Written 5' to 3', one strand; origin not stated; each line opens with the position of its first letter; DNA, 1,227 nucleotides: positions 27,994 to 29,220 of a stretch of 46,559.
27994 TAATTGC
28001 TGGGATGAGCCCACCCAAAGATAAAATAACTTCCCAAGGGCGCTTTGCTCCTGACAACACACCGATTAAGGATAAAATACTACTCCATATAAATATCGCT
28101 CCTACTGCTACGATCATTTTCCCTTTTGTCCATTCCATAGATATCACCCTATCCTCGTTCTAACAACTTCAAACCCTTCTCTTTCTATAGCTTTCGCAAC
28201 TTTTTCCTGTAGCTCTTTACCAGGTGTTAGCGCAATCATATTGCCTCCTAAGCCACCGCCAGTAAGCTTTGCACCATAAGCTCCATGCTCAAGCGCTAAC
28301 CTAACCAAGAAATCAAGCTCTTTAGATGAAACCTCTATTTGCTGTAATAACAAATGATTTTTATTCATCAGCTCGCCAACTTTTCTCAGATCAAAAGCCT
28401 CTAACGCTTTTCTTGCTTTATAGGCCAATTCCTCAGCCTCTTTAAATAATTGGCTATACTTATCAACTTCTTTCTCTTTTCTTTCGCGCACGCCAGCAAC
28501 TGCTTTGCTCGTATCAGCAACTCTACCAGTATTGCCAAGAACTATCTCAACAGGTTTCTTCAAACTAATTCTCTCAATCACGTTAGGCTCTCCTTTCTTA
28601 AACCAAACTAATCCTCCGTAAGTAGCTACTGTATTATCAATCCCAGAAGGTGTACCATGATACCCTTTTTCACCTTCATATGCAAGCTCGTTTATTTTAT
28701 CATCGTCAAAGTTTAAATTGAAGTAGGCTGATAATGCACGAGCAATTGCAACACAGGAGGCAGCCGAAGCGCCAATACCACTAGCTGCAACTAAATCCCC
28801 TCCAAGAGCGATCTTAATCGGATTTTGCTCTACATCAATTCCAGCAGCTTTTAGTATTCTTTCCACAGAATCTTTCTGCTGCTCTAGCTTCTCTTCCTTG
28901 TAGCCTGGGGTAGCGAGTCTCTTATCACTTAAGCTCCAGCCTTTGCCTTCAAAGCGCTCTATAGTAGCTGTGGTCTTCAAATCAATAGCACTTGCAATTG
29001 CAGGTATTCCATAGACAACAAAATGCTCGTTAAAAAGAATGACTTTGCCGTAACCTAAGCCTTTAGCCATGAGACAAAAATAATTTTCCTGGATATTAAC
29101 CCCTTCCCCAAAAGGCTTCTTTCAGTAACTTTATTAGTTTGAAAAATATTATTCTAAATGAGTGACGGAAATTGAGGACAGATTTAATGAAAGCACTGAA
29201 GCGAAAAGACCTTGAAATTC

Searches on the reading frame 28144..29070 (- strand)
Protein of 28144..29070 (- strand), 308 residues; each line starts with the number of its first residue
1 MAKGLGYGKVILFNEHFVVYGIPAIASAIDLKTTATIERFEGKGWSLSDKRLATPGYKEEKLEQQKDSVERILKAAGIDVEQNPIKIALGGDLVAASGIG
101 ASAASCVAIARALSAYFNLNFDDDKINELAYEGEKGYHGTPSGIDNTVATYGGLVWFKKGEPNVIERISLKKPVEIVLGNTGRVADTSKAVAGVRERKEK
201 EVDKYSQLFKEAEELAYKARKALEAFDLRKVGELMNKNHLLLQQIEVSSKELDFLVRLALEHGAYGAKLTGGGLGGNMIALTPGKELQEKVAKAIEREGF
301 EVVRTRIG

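Call 41: search_protein_families(library=pfam, proteins=[window:28144-29070:-])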
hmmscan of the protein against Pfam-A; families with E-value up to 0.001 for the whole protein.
window:28144-29070:- (308 aa): 3 families
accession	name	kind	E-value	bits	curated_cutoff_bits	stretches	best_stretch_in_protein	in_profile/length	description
PF00288.32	GHMP_kinases_N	-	2e-15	57.2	22.3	1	69-153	7-87/87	GHMP kinases N terminal domain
PF08544.19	GHMP_kinases_C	-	3.4e-15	56.6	21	1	219-298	1-82/85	GHMP kinases C terminal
PF22700.2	MVD-like_N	-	8.6e-05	22.7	27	1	56-133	59-131/157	Diphosphomevalonate decarboxylase-like N-terminal domain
